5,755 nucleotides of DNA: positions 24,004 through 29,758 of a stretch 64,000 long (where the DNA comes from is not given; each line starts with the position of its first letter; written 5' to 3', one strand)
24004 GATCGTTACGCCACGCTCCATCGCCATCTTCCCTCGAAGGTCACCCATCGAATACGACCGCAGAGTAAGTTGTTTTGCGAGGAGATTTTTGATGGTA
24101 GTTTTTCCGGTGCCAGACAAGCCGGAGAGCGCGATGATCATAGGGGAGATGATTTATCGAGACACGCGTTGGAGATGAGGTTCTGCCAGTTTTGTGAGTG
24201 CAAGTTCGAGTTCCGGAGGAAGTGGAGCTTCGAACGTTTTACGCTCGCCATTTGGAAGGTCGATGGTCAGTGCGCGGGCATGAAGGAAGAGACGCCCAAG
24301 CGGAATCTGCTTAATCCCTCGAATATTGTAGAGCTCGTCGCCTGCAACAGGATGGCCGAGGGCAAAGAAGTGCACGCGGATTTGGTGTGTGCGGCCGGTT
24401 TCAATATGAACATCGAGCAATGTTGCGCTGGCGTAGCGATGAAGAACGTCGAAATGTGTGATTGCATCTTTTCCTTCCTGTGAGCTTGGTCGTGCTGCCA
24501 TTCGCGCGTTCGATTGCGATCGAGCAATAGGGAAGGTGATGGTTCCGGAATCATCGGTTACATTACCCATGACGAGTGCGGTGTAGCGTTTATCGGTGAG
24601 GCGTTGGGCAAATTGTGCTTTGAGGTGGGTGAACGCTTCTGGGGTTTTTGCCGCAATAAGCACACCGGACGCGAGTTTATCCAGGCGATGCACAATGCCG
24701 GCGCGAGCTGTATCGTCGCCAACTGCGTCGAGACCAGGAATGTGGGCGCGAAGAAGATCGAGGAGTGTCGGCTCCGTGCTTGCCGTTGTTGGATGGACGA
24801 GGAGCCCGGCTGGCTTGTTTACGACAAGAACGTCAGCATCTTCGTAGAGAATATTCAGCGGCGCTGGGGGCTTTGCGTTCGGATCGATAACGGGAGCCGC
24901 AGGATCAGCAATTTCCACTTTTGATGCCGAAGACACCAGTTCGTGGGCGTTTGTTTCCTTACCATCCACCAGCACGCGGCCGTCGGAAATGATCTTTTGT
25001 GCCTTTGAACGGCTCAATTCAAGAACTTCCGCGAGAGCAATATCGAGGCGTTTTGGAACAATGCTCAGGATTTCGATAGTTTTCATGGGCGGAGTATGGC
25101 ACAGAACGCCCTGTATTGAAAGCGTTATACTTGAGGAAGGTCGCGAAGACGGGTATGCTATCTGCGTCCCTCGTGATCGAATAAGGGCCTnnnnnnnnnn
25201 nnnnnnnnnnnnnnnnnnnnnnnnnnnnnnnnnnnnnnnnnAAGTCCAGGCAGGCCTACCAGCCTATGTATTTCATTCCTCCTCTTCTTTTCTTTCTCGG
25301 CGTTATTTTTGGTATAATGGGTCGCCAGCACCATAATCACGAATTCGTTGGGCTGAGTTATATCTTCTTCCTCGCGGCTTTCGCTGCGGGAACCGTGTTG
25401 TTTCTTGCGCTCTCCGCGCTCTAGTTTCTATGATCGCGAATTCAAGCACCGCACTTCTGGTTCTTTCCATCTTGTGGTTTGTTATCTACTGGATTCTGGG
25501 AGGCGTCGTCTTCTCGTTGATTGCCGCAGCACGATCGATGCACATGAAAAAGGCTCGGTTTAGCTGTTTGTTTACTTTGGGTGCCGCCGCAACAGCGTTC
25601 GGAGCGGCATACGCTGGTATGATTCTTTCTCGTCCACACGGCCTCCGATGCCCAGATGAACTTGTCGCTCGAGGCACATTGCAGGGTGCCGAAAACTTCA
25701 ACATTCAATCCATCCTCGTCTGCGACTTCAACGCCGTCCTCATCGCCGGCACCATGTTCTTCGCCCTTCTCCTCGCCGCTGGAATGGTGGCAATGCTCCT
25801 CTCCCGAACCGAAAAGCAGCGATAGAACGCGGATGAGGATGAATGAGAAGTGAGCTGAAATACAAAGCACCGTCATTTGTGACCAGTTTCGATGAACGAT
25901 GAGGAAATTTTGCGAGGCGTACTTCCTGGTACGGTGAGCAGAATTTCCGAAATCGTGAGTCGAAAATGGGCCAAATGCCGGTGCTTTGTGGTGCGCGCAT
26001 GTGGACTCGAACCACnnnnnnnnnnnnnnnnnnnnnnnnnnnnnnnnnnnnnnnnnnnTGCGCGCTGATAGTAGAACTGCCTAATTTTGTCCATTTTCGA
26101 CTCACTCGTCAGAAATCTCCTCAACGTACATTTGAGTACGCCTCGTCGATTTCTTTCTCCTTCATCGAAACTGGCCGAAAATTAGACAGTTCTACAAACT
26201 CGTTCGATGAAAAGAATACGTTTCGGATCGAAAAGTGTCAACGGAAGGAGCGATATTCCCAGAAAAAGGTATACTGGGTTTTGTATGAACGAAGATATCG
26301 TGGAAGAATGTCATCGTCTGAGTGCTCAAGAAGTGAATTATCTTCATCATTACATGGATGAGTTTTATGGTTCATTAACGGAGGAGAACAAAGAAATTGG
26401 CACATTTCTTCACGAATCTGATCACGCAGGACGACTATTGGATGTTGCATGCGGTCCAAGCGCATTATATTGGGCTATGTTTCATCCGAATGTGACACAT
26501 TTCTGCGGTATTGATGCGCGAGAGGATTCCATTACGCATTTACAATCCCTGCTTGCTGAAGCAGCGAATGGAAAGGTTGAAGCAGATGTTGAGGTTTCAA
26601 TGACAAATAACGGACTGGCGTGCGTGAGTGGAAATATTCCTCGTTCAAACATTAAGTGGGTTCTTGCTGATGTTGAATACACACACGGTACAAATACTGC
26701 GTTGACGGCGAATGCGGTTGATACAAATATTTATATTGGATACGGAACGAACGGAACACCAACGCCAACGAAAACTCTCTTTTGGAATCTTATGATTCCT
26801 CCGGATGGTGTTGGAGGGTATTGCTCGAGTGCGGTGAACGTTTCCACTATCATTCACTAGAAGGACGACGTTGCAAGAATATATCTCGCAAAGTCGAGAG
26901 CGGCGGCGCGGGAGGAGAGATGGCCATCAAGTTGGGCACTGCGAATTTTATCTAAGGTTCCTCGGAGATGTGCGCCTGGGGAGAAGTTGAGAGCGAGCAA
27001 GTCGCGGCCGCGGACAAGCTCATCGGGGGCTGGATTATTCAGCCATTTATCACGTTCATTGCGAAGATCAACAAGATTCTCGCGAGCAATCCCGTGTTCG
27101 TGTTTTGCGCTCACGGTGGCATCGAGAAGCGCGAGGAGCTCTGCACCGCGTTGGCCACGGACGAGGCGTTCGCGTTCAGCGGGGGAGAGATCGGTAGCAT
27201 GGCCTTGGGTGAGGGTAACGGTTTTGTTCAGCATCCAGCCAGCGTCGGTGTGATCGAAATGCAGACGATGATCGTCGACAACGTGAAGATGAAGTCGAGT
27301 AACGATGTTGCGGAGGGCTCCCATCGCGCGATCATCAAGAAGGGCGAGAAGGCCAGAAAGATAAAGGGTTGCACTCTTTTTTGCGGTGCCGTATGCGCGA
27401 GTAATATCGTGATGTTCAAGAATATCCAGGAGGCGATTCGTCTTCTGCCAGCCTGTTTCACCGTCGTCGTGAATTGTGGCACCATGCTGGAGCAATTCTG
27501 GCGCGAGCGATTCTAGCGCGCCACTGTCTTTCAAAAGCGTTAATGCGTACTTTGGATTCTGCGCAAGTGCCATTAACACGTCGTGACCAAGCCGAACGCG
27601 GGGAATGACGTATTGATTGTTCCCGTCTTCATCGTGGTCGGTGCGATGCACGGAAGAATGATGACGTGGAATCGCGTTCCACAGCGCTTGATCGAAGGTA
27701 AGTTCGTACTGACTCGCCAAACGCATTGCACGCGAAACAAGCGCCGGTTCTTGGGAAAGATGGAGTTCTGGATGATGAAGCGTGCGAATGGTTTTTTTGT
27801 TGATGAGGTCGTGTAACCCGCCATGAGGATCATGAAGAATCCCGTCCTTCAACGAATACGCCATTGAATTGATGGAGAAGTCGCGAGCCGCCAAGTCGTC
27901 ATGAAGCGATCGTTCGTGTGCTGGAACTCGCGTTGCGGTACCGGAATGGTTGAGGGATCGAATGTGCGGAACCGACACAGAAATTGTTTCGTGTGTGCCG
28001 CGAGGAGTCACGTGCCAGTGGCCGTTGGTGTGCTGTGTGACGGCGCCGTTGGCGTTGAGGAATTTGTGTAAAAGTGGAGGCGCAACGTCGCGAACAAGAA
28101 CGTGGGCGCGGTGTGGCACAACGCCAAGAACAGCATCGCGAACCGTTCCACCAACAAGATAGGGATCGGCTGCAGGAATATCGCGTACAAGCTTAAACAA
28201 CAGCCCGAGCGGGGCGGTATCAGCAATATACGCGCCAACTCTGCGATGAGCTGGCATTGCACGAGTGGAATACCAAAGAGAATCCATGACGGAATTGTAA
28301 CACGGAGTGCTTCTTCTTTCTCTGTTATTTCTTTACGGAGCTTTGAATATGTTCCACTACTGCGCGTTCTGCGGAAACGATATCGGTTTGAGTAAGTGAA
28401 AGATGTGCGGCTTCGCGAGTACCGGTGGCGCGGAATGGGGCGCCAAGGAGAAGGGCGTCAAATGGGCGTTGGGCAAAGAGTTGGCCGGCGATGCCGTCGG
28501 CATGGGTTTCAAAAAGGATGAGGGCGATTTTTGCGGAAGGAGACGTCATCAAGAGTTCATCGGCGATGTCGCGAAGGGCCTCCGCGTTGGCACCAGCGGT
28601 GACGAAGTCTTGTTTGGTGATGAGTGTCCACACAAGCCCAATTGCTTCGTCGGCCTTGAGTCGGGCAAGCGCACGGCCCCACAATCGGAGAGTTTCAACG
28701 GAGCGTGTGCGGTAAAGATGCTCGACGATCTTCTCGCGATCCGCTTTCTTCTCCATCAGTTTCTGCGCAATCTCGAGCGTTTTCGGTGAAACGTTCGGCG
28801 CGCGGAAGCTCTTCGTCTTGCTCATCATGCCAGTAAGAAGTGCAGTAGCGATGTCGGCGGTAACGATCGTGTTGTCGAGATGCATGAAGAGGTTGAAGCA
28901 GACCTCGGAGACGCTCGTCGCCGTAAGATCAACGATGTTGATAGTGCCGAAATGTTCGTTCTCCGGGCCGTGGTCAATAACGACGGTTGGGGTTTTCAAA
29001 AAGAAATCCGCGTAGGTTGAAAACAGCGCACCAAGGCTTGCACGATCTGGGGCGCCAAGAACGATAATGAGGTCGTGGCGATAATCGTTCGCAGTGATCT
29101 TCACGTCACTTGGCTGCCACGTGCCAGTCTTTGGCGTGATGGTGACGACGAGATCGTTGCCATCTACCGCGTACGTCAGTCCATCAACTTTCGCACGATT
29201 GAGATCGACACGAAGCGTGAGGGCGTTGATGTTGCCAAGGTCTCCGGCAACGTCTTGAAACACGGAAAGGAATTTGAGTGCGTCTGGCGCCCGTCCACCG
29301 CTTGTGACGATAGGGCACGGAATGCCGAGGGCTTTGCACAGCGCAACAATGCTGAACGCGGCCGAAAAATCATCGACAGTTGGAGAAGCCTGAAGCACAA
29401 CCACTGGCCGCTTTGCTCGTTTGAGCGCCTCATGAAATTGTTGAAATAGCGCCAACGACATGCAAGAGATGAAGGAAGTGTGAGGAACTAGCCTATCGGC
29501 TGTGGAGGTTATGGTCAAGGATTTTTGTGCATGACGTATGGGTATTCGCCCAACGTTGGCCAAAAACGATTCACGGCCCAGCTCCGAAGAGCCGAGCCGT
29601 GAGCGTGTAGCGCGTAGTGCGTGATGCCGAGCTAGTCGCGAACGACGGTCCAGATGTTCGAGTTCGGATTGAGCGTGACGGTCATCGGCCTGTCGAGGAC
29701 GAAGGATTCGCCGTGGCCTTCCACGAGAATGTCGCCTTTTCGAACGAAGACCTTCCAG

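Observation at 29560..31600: Three tandem divergent paralogs, each with a near-identical 3' terminator module, inserted between nrnA and valS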

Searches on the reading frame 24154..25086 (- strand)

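Call 81: search_protein_families(library=pfam, proteins=[window:24154-25086:-], max_evalue=0.001)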
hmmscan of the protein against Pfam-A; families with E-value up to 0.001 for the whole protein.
window:24154-25086:- (310 aa): 2 families
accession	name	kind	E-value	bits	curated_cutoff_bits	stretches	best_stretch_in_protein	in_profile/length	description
PF00849.27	PseudoU_synth_2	-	1.4e-29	103.7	26.8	1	85-240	1-150/152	RNA pseudouridylate synthase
PF01479.30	S4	-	1.2e-07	31.8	22.8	1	13-47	2-38/48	S4 domain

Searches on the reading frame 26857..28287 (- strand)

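Call 67: search_protein_families(library=pfam, proteins=[window:26857-28287:-], max_evalue=0.01)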
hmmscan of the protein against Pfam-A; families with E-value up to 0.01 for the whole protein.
window:26857-28287:- (476 aa): 1 family
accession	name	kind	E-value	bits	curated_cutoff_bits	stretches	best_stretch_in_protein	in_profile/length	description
PF01743.26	PolyA_pol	-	6.8e-16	59.2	23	1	43-165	2-124/126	Poly A polymerase head domain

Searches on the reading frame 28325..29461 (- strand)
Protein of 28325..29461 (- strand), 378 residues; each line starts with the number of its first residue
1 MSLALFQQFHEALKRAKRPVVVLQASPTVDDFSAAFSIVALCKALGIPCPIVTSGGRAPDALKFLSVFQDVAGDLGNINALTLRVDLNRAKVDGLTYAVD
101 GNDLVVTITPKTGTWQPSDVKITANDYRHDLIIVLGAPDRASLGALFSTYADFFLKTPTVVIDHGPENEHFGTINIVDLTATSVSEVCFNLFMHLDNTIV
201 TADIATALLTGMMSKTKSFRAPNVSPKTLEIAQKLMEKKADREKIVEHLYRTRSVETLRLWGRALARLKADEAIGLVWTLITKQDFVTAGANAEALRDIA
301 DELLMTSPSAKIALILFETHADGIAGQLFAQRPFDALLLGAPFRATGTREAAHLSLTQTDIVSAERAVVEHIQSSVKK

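Call 67: search_protein_families(library=pfam, proteins=[window:28325-29461:-], max_evalue=0.01)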
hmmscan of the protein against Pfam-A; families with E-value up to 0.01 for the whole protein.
window:28325-29461:- (378 aa): 1 family
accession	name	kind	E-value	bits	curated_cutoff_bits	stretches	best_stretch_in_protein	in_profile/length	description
PF01368.27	DHH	-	5.3e-05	23.9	28.1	1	70-212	40-125/125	DHH family, N-terminal domain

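Call 98: find_homologous_proteins(query=window:28325-29461:-, max_evalue=1e-20)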
Query window:28325-29461:- (378 aa): 439 proteins with E <= 1e-20 among 8000 candidates; the best 120 are listed.
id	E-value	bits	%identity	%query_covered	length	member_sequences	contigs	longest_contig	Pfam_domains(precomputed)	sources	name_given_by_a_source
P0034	6.2e-230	780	100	95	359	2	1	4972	-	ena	-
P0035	1.4e-221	753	90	100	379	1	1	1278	-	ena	-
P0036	2.0e-218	743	88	100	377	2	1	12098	-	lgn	-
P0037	5.1e-211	718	85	100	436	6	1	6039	-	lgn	-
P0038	1.3e-207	707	84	100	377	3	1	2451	-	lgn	-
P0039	1.4e-195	667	79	100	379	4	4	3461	-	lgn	-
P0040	2.3e-194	663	79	100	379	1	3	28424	-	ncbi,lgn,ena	-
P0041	8.3e-192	655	77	100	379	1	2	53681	-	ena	-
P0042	4.4e-189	646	77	100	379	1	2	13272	-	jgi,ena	-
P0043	3.3e-186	637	76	100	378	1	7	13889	-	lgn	-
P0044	1.1e-180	618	72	100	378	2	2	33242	-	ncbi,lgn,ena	-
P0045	2.0e-176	604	71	100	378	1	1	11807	-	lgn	-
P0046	6.5e-176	603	72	100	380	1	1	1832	-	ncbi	-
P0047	1.8e-174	598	71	99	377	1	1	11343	-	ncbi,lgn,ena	-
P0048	4.1e-162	557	66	100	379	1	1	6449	-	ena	-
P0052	4.6e-158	544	66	99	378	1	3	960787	-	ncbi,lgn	-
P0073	1.9e-127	443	55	100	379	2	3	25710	-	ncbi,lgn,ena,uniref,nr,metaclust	ncbi:MAG: Phosphoesterase RecJ domain protein [Candidatus Uhrbacteria bacterium GW2011_GWD2_52_7]|un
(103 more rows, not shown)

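Call 99: find_encoding_contigs(protein=P0052, flank=6000, max_places=2)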
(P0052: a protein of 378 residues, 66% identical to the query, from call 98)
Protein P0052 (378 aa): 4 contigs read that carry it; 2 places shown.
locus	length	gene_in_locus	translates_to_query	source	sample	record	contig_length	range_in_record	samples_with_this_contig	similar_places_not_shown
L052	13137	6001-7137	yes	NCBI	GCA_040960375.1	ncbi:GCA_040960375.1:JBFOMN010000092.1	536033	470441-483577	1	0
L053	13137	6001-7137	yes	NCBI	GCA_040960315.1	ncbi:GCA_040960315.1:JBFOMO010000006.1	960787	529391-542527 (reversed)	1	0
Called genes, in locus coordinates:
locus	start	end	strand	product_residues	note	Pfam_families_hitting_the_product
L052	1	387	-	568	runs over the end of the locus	PF03485:Arg_tRNA_synt_N, PF00750:tRNA-synt_1d, PF05746:DALR_1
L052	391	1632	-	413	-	PF00579:tRNA-synt_1b, PF22421:SYY_C-terminal (weak), PF01479:S4 (weak)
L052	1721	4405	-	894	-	PF00133:tRNA-synt_1, PF09334:tRNA-synt_1g, PF00133:tRNA-synt_1, PF09334:tRNA-synt_1g (weak), PF08264:Anticodon_1, PF10458:Val_tRNA-synt_C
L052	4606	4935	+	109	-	-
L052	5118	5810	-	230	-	-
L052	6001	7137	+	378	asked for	-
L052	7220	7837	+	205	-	-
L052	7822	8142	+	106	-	-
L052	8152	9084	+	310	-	PF07690:MFS_1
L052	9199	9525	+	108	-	-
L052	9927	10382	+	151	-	-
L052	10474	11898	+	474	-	PF01743:PolyA_pol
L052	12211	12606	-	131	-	-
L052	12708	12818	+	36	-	-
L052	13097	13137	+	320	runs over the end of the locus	PF01479:S4 (weak), PF00849:PseudoU_synth_2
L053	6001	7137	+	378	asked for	-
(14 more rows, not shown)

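Call 100: find_encoding_contigs(protein=P0073, flank=6000, max_places=2)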
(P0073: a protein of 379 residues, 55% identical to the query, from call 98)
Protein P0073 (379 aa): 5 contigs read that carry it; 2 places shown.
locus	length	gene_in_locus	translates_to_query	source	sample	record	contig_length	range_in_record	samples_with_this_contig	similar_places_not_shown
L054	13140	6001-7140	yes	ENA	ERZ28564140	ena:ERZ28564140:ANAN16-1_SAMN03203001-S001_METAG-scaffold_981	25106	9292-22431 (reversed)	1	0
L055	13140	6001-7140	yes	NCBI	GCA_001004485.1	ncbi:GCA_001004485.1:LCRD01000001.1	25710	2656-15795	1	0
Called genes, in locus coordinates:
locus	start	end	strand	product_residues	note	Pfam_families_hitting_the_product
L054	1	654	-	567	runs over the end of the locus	PF03485:Arg_tRNA_synt_N, PF00750:tRNA-synt_1d, PF05746:DALR_1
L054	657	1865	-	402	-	PF00579:tRNA-synt_1b, PF22421:SYY_C-terminal, PF01479:S4 (weak)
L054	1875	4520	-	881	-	PF00133:tRNA-synt_1, PF09334:tRNA-synt_1g (weak), PF08264:Anticodon_1, PF10458:Val_tRNA-synt_C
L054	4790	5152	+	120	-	-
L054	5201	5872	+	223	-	-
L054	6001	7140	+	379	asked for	-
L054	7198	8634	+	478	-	PF01743:PolyA_pol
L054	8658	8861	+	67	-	-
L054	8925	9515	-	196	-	PF13023:HD_3, PF12917:YfbR-like, PF01966:HD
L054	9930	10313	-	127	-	-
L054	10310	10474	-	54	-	-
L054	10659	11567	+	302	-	PF01479:S4, PF00849:PseudoU_synth_2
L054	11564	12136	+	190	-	PF02224:Cytidylate_kin (faint), PF13189:Cytidylate_kin2, PF13207:AAA_17, PF13238:AAA_18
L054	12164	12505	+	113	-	PF01245:Ribosomal_L19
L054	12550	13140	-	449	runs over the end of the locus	PF18895:T4SS_pilin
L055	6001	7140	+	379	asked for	-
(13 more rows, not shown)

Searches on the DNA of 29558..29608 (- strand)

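Call 89: build_rna_model(alignment_id=A7)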
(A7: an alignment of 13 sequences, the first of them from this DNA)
Model R1 built from alignment A7 (13 sequences, 60 columns); structure: RNAalifold consensus.
model positions 53; base pairs 18; branch points 0; effective number of sequences 7.99; information 1.047 bits per position. Calibrated on 0.2 Mb of random sequence (short: E-values are rough).
structure used (alignment columns):
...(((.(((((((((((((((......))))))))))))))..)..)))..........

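Call 90: search_with_rna_model(model_id=R1, sources=[window, L002, L004, L005, L006, L007, L008, L043, L044, L045, L047, L048, L050], max_evalue=1)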
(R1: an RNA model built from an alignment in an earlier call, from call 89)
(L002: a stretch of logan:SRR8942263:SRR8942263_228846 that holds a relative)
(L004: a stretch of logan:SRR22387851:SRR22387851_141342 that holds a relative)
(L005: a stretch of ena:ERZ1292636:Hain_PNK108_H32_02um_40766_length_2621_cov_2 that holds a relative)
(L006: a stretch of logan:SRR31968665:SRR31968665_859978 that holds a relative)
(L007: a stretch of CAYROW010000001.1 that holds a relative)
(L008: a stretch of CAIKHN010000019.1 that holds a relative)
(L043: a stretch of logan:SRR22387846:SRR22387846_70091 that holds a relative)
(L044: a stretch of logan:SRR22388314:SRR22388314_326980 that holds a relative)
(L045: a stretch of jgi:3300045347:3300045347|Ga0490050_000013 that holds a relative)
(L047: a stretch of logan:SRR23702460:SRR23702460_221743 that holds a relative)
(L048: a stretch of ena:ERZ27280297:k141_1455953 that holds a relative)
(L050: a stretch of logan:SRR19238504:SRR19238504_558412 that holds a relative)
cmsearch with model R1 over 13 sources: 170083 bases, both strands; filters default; matches with E-value up to 1: 41.
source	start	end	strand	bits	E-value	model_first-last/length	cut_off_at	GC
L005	1298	1350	+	69.6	3.9e-16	1-53/53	no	0.64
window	30958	31009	-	69.3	4.8e-16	1-53/53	no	0.62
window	30247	30298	-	66.2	3.4e-15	1-53/53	no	0.63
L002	9085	9139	+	64.8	8.3e-15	1-53/53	no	0.62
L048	1649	1701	+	64.5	1e-14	1-53/53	no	0.72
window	29558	29608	-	63.8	1.6e-14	1-53/53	no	0.63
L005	2003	2053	+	63.2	2.3e-14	1-53/53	no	0.61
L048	871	923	+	61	8.6e-14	1-53/53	no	0.7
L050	2603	2655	+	58.8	3.4e-13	1-53/53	no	0.58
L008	10577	10626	+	56.6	1.4e-12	1-53/53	no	0.6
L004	2107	2160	+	56.3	1.6e-12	1-53/53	no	0.61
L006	1605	1654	+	55.4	2.9e-12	1-53/53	no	0.62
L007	10581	10630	+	55.4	2.9e-12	1-53/53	no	0.62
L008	9887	9936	+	55.2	3.3e-12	1-53/53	no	0.62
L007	11271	11323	+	54.1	6.5e-12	1-53/53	no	0.58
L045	10622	10675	+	41.4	1.8e-08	1-53/53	no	0.65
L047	8994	9047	+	41.4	1.8e-08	1-53/53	no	0.65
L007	12526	12578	+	33.7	2.4e-06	1-53/53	no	0.62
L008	11267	11319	+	30.7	1.6e-05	1-53/53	no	0.6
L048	1656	1686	-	27.4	0.00013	8-39/53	no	0.87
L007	12534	12563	-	25.5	0.00041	9-38/53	no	0.73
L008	11275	11304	-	25.5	0.00041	9-38/53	no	0.73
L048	878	908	-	24.9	0.00058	8-39/53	no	0.84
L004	2112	2147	-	24.4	0.00078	7-40/53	no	0.72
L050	3381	3440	+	24.3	0.00086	6-42/53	no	0.72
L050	2609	2642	-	19.4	0.018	7-40/53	no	0.71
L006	1595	1648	-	18.3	0.036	1-53/53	no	0.65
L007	10571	10624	-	18.3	0.036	1-53/53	no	0.65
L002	9092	9125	-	17.3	0.069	8-39/53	no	0.71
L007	11279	11308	-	16.9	0.088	9-38/53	no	0.7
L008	9892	9923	-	16.3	0.13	7-40/53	no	0.75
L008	10582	10613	-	16.3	0.13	7-40/53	no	0.75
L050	3383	3437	-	15.3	0.23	8-39/53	no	0.75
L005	2010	2039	-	14.8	0.33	8-39/53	no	0.73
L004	2812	2854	+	14.7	0.34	1-53/53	no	0.56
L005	1305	1336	-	14.7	0.36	8-39/53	no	0.78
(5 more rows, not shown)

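Call 102: search_with_rna_model(model_id=R1, sources=[L052, L054, L055], max_evalue=1)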
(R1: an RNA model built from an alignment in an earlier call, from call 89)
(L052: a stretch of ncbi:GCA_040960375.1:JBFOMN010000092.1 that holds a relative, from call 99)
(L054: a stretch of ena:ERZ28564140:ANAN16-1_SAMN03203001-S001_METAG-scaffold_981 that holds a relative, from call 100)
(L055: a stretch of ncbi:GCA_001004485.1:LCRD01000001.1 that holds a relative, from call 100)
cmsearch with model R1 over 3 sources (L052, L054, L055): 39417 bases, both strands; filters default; matches with E-value up to 1: 1.
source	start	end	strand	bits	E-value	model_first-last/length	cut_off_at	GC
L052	4950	4997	+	16.7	0.023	1-53/53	no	0.73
